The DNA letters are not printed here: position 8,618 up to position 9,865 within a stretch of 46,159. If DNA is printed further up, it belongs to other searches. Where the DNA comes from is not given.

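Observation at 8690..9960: Moron in the rexAB/sieB position with its own AT-rich promoter region and double terminator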

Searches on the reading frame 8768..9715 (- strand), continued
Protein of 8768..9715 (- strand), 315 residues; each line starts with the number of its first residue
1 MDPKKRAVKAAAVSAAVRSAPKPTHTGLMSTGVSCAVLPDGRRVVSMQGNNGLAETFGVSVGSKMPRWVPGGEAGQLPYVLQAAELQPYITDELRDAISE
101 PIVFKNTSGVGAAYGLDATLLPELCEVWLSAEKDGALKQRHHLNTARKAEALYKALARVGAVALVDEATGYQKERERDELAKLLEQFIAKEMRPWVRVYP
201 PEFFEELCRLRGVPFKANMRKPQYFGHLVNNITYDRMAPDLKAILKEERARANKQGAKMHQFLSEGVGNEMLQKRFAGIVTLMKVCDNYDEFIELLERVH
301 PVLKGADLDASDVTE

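Call 18: find_encoding_contigs(protein=P0008, flank=4000, max_places=6)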
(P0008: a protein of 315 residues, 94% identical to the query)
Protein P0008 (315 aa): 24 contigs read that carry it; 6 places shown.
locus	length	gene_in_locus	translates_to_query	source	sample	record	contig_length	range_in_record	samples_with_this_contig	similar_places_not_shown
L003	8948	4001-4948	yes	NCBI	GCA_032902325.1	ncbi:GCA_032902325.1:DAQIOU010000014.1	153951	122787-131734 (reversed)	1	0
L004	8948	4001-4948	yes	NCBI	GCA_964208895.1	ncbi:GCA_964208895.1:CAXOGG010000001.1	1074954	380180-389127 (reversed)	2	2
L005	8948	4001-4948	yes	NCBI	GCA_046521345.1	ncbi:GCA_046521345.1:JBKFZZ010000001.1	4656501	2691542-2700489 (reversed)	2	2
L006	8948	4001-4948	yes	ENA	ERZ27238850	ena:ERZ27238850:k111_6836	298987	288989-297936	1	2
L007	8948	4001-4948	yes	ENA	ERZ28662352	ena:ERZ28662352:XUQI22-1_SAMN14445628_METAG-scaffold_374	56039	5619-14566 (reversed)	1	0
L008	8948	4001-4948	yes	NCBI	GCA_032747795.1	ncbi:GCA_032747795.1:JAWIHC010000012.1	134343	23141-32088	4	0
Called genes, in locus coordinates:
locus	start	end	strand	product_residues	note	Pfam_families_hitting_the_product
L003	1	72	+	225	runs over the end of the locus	PF13505:OMP_b-brl, PF06316:Ail_Lom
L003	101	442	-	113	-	PF03869:Arc, PF22513:FitA-like_RHH (weak)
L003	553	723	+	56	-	PF03869:Arc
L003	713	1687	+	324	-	PF10547:P22_AR_N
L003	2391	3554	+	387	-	PF13884:Peptidase_S74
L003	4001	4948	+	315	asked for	PF10546:P63C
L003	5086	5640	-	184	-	PF02498:Bro-N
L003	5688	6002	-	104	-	-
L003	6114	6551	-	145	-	PF15968:RexB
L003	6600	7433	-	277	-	PF15969:RexA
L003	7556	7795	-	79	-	PF06183:DinI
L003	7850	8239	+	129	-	PF00717:Peptidase_S24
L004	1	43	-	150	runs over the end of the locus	PF01047:MarR (faint), PF12802:MarR_2 (weak)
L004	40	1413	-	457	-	PF00772:DnaB, PF13481:AAA_25, PF03796:DnaB_C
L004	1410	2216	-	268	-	PF04492:Phage_rep_O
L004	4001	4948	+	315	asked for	PF10546:P63C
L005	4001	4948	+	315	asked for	PF10546:P63C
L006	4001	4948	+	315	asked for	PF10546:P63C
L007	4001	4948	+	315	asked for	PF10546:P63C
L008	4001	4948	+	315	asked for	PF10546:P63C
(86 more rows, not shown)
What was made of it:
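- Closest known: RexAB of phage lambda. Different: In locus L003 a P63C cassette coexists with rexA/rexB nearby (call 18).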

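Call 19: find_encoding_contigs(protein=P0016, flank=4000, max_places=3)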
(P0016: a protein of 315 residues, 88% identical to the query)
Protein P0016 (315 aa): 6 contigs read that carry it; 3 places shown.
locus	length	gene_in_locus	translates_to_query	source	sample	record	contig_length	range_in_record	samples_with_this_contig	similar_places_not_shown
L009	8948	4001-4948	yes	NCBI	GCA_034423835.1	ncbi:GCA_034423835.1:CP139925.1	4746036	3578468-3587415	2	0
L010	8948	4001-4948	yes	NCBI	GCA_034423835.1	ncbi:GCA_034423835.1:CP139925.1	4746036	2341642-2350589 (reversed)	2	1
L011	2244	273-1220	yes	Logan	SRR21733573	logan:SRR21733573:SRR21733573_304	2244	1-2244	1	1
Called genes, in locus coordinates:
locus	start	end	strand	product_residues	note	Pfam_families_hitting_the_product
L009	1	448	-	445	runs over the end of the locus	PF00772:DnaB, PF13481:AAA_25 (weak), PF03796:DnaB_C, PF06745:ATPase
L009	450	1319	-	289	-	PF04492:Phage_rep_O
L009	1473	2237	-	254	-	-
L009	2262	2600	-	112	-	PF05269:Phage_CII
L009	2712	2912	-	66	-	PF09048:Cro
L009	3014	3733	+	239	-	PF01381:HTH_3, PF00717:Peptidase_S24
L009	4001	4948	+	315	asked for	PF10546:P63C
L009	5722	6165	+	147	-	-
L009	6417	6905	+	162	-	-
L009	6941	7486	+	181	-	-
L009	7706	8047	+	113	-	-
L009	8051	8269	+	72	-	-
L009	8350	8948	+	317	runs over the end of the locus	-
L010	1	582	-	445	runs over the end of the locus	PF00772:DnaB, PF13481:AAA_25 (weak), PF03796:DnaB_C, PF06745:ATPase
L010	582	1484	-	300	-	PF04492:Phage_rep_O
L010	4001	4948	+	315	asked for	PF10546:P63C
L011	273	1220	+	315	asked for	PF10546:P63C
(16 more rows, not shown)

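Call 28: search_solved_structures(query=A2, max_evalue=10)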
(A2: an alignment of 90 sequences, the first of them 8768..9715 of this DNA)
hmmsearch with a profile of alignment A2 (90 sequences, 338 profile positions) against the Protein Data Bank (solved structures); distinct sequences matched with E-value up to 10: 5.
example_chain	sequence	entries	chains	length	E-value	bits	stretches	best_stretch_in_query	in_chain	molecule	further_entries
1pp7_U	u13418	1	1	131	0.62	12.2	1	255-297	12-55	39 kDa initiator binding protein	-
1pp8_U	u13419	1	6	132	0.63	12.2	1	255-297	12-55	39 kDa initiator binding protein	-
6m8v_A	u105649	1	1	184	0.98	11.6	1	126-158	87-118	Flavin prenyltransferase UbiX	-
6jc0_B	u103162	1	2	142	1.4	11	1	23-69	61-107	Putative molybdenum cofactor biosynthesis protein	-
8yye_A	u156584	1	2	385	2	10.6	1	203-223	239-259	triacylglycerol lipase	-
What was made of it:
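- Tried and rejected: Solved structures by sequence: nothing below E 0.6 (call 28).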

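Call 31: get_annotated_region(hit=H25, flank=3500)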
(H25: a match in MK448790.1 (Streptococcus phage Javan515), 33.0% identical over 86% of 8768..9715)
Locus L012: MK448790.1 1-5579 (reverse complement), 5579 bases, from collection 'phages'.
description: Streptococcus phage Javan515, complete genome.
organism: Streptococcus phage Javan515 (NCBI taxid 2548229)
taxonomy: Viruses; Duplodnaviria; Heunggongvirae; Uroviricota; Caudoviricetes
host: Streptococcus pyogenes MGAS5005; source: -; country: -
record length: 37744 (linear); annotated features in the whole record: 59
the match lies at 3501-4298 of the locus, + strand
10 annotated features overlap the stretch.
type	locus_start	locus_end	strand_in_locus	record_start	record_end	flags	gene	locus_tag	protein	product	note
CDS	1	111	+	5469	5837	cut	-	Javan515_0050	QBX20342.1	hypothetical protein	-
CDS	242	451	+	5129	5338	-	-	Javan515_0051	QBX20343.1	hypothetical protein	-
CDS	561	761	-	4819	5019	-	-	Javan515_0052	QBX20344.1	hypothetical protein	-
CDS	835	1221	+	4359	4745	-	-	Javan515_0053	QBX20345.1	hypothetical protein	-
CDS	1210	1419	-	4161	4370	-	-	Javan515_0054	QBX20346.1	hypothetical protein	-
CDS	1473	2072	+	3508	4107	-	-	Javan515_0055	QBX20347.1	hypothetical protein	-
CDS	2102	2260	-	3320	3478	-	-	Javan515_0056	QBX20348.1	hypothetical protein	FIG01115240: hypothetical protein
CDS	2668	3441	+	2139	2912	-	-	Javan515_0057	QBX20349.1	transcriptional repressor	-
CDS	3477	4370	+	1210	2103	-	-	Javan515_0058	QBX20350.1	hypothetical protein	-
CDS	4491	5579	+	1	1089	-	-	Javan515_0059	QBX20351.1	integrase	integrase: site-specific recombinase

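Call 32: get_annotated_region(hit=H21, flank=3500)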
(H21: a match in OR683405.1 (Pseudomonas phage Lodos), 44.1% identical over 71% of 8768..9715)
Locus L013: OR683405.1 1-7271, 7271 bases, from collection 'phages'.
description: Pseudomonas phage Lodos, complete genome.
organism: Pseudomonas phage Lodos (NCBI taxid 3097004)
taxonomy: Viruses; Duplodnaviria; Heunggongvirae; Uroviricota; Caudoviricetes
host: Pseudomonas aeruginosa 135; source: -; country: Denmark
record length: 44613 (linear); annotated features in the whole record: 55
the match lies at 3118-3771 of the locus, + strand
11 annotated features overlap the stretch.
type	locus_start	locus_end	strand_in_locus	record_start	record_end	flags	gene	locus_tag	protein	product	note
CDS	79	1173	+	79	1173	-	-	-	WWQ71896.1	integrase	-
CDS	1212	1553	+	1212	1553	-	-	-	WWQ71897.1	outer membrane protein assembly factor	label: outer membrane protein assembly factor BamE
CDS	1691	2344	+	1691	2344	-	-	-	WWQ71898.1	BRCT domain-containing protein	label: BRCT domain-containing protein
CDS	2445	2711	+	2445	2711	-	-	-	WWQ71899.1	hypothetical protein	-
CDS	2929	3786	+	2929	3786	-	-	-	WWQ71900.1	P63C domain-containing protein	label: P63C domain-containing protein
CDS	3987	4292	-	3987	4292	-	-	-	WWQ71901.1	hypothetical protein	-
CDS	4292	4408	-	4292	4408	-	-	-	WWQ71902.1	hypothetical protein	label: hypothetical protein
CDS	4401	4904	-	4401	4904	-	-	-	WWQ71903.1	hypothetical protein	-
CDS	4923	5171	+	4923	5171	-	-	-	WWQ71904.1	hypothetical protein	-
CDS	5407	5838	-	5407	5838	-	-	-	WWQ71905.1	hypothetical protein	label: hypothetical protein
CDS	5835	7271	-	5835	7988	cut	-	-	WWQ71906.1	cytosine-specific methyltransferase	label: Cytosine-specific methyltransferase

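Call 33: get_annotated_region(hit=H19, flank=3500)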
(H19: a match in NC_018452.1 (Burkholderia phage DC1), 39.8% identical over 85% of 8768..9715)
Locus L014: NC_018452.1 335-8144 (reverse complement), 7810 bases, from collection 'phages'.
description: Burkholderia phage DC1, complete genome.
organism: Burkholderia phage DC1 (NCBI taxid 2881398)
taxonomy: Viruses; Duplodnaviria; Heunggongvirae; Uroviricota; Caudoviricetes; Lessievirus; Lessievirus DC1
host: Burkholderia cepacia LMG 18821; source: -; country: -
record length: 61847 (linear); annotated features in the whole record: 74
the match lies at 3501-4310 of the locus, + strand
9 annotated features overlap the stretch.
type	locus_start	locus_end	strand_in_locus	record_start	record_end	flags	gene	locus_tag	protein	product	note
CDS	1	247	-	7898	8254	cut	-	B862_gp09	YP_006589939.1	transcriptional regulator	gp9; similar to BcepIL02 gp09 (YP_002922681.1) and Bcep22 Bcep22gp14 (NP_944242.1)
CDS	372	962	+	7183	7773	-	-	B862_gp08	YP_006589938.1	repressor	gp8; similar to BcepIL02 gp08 (YP_002922680.1) and Bcep22 Bcep22gp13 (NP_944241.1)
CDS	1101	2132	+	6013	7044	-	-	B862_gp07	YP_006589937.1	RecE-like recombination exonuclease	gp7; similar to BcepIL02 gp07 (YP_002922679.1) and Bcep22 Bcep22gp12 (NP_944240.1)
CDS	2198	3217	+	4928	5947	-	-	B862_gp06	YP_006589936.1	RecT-like ssDNA annealing protein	gp6; similar to BcepIL02 gp06 (YP_002922678.1) and Bcep22 Bcep22gp10 (NP_944238.1)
CDS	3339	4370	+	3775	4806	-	-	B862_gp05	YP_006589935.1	hypothetical protein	gp5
CDS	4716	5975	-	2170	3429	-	-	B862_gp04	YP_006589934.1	integrase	gp4; similar to BcepIL02 gp04 (YP_002922676.1)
CDS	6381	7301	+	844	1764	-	-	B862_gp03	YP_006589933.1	hypothetical protein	gp3; similar to BcepIL02 gp03 (YP_002922675.1)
CDS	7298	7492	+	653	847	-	-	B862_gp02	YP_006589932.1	hypothetical protein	gp2; similar to BcepIL02 gp02 (YP_002922674.1)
CDS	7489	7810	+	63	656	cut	-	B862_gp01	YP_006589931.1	hypothetical protein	gp1; similar to BcepIL02 gp01 (YP_002922673.1)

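Call 35: find_encoding_contigs(protein=P0051, flank=4000, max_places=3)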
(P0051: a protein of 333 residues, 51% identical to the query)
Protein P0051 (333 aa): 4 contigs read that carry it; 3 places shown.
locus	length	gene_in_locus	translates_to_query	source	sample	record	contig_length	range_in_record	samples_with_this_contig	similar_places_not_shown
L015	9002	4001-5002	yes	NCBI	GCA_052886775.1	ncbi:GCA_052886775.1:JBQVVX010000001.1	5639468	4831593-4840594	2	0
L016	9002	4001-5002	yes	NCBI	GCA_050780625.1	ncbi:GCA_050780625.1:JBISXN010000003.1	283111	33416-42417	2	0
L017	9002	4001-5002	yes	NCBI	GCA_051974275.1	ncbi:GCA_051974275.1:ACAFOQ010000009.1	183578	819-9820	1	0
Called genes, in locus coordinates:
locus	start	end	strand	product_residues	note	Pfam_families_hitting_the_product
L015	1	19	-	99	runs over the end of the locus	-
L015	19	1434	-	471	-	PF00772:DnaB, PF06745:ATPase (faint), PF13481:AAA_25, PF03796:DnaB_C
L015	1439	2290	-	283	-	-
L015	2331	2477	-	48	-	-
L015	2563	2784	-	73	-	PF05269:Phage_CII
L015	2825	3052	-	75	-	PF15943:YdaS_toxin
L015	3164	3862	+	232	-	PF13560:HTH_31 (faint), PF01381:HTH_3 (weak), PF00717:Peptidase_S24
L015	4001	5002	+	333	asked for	PF10546:P63C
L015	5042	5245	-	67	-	-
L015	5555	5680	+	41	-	-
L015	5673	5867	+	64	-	-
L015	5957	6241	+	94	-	PF28165:GamL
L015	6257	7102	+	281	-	PF03837:RecT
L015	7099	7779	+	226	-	PF09588:YqaJ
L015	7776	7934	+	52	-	PF07026:DUF1317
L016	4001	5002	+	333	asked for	PF10546:P63C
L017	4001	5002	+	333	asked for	PF10546:P63C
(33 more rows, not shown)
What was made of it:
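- A subfamily 48% identical occupies the same slot behind three further cI types (call 35).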

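Call 36: find_encoding_contigs(protein=P0111, flank=5000, max_places=2)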
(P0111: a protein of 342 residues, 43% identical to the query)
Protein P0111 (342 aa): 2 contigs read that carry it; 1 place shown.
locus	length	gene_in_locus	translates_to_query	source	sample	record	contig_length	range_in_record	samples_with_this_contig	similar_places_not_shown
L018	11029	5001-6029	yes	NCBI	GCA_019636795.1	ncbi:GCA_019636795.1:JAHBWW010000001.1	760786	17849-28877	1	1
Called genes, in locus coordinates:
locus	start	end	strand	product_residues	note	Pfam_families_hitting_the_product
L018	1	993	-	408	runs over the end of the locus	-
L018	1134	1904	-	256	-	PF02518:HATPase_c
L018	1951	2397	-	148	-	PF00293:NUDIX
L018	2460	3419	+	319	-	PF02195:ParB_N, PF17762:HTH_ParB, PF23552:ParB_C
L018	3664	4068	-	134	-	-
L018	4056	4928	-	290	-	PF03400:DDE_Tnp_IS1 (weak), PF13610:DDE_Tnp_IS240 (faint)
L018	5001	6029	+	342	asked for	PF10546:P63C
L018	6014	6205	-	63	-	-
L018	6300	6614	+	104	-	-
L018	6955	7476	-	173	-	-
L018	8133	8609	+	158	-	-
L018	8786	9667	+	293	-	PF08668:HDOD, PF01966:HD (weak)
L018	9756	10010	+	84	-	-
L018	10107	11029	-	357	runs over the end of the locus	PF01075:Glyco_transf_9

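Call 40: predict_structure(alignment_id=A2)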
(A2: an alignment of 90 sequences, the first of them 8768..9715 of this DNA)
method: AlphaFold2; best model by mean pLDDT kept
length: 315 residues; sequences in the alignment: 90
mean_pLDDT: 85.2   pTM: 0.63
mean pLDDT of the five models: 85.2, 84.9, 82.5, 81.9, 78.9
residues with pLDDT >= 90: 127; 70-90: 158; 50-70: 25; < 50: 5
segments of 3 or more residues with pLDDT < 50: 311-315
pLDDT, mean of each block of 10 residues (from residue 1): 83 90 89 89 89 84 78 85 95 93 85 93 96 96 92 88 86 80 70 63 89 80 82 90 90 82 79 88 97 96 69 43
secondary structure, 60 per line:
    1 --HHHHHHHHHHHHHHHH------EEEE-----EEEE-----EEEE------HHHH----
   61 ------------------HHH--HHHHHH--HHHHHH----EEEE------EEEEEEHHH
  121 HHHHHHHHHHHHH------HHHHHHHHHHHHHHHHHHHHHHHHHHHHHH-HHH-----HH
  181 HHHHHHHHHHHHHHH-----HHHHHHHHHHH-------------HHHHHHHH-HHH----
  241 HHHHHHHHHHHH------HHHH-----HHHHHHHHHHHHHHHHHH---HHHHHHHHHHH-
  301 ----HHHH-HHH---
elements in order: H3-18 E25-28 E34-37 E43-46 H53-56 H84-89 H92-97 E102-105 E112-117 H118-133 H140-169 H179-195 H201-211 H225-232 H241-252 H259-262 H268-285 H289-299 H305-308
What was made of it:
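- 8900..9169 (-): Codons for the Pfam P63C domain (aa 183-272). It is all-helical and basic. AF2 model (call 40).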

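Call 50: find_related_loci(query=A2, collection=genome_contigs, flank=3000)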
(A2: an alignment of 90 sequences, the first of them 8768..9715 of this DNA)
Query A2 (315 aa) in genome_contigs; peptide patterns used: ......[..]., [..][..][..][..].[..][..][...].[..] (x = any residue, [..] = any of these).
600 stretches matched a pattern (row limit reached: there are more); 573 encode a relative of the query (tblastn E <= 1e-3); the best 80 are kept; 80 distinct loci.
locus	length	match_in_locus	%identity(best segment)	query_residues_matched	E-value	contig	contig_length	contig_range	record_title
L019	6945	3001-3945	94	1-315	0e+0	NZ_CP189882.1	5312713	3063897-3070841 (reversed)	Symbiopectobacterium purcellii strain MEX chromosome, complete genome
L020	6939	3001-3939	61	1-312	3e-129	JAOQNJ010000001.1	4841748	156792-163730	Providencia alcalifaciens strain BIGb0506 Ga0494987_01, whole genome shotgun sequence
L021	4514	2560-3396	45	21-301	8e-71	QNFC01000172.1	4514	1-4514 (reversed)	MAG: Gammaproteobacteria bacterium isolate B29_G4 B29_Guay4_scaffold_31199, whole genome shotgun sequence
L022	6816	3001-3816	44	28-301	4e-70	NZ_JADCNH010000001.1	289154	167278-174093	Verticiella alkaliphila strain GG226 NODE_1_length_289154_cov_194.788731, whole genome shotgun sequence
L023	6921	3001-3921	40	1-301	6e-67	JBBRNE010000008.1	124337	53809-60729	MAG: Hyphomicrobiales bacterium isolate La1_metabat2.115 LA1C_B2.115_k141_1520439L_124337_cov_63.5078, whole genome shot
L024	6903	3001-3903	40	4-301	7e-66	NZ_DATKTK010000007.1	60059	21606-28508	MAG: Sulfuricella sp. isolate SMAG_U14079 k141_973306, whole genome shotgun sequence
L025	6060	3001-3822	41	19-301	4e-66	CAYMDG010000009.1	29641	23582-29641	MAG TPA_asm: uncultured Bacteriovoracaceae bacterium isolate SRP302447_co2_107 genome assembly, contig: NODE_4264_length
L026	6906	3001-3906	39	1-301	1e-65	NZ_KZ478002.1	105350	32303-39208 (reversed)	Pseudomonas fluorescens strain PfR 37 scf_19449_18, whole genome shotgun sequence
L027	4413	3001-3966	40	4-313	1e-65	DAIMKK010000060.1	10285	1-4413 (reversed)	MAG TPA_asm: Pseudolabrys sp. isolate CTOTU41490 NODE_6744_length_10285_cov_3.807331, whole genome shotgun sequence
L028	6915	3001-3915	39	1-301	3e-65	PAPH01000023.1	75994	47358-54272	MAG: Hyphomicrobiales bacterium isolate SP168 MHASMcontig_1399190, whole genome shotgun sequence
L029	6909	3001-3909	39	4-303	6e-64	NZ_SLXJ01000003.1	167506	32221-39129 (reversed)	Nicoletella semolina strain DSM 16380 Ga0310495_103, whole genome shotgun sequence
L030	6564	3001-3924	39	1-301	7e-64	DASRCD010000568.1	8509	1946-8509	MAG TPA_asm: Candidatus Angelobacter sp. isolate SMAG_U9944 k141_496515, whole genome shotgun sequence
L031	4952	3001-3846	41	21-302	5e-64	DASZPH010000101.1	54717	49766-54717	MAG TPA_asm: Pirellulales bacterium isolate SMAG_U5966 k141_722614, whole genome shotgun sequence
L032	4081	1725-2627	41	1-301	1e-63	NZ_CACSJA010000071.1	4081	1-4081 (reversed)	Pantoea sp. 18069 isolate 18069_Pantoea2_Ancestor_Tube, whole genome shotgun sequence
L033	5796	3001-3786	42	32-304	4e-63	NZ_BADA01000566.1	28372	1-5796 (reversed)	Microbacterium sp. B19, whole genome shotgun sequence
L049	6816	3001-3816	40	21-299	2e-61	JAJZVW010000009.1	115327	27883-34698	MAG: Proteobacteria bacterium isolate SKS5.bin75 NODE_227_length_115327_cov_4.257396, whole genome shotgun sequence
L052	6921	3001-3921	38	1-301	6e-61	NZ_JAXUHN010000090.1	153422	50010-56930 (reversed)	Methylomicrobium sp. Wu6 k119_214, whole genome shotgun sequence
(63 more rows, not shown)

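Call 52: fold_search(model_id=the predicted structure, library=viral)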
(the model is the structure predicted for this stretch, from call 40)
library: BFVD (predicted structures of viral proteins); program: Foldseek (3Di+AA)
matches with E <= 10: 199; with E <= 0.001: 2
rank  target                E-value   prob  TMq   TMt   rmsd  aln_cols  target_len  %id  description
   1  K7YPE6                3.5e-06  1.00  0.36  0.34  12.4       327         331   15  (no name in the UniProt tables at hand)
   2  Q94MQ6                7.0e-05  1.00  0.27  0.34  21.5       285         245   18  p63 [Myxococcus phage Mx8]
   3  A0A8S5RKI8            1.8e-02  0.60  0.22  0.19  28.3       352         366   11  Regulatory protein [virus sp. ct6GG30]
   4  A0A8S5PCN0            3.7e-02  0.35  0.20  0.23  27.8       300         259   13  Repressor domain protein [Myoviridae sp. ctgr818]
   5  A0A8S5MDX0            3.9e-02  0.12  0.12  0.08  17.5       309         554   14  DNA ligase (NAD(+)) [Siphoviridae sp. ctYh54]
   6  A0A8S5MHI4            5.3e-01  0.38  0.22  0.42   8.6       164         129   11  BRO family protein [Siphoviridae sp. ctvyM23]
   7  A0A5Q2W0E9            5.3e-01  0.07  0.12  0.16  14.9       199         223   10  (no name in the UniProt tables at hand)
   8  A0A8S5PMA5            6.6e-01  0.33  0.18  0.45   6.4       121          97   13  Antirepressor protein ant N-terminal domain-containing protein [Phage sp. ct17O1]
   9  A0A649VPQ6            6.6e-01  0.18  0.16  0.30  16.0       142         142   18  Uncharacterized protein [Corynebacterium phage EmiRose]
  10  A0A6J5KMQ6            6.6e-01  0.04  0.10  0.05  25.2       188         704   14  Intein N-terminal splicing region [uncultured Caudovirales phage]
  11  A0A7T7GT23            9.1e-01  0.02  0.10  0.07  28.8       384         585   14  (no name in the UniProt tables at hand)
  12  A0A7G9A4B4            9.6e-01  0.07  0.13  0.18  20.5       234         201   10  Uncharacterized protein [Bacteriophage sp.]
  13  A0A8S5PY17            1.0e+00  0.06  0.13  0.15  16.1       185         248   12  Uncharacterized protein [Siphoviridae sp. ct2vX3]
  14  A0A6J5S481            1.0e+00  0.03  0.14  0.06  24.8       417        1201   13  Phage portal protein, HK97 [uncultured Caudovirales phage]
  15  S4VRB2                1.1e+00  0.09  0.19  0.14  24.7       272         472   12  Uncharacterized protein [Pandoravirus dulcis]
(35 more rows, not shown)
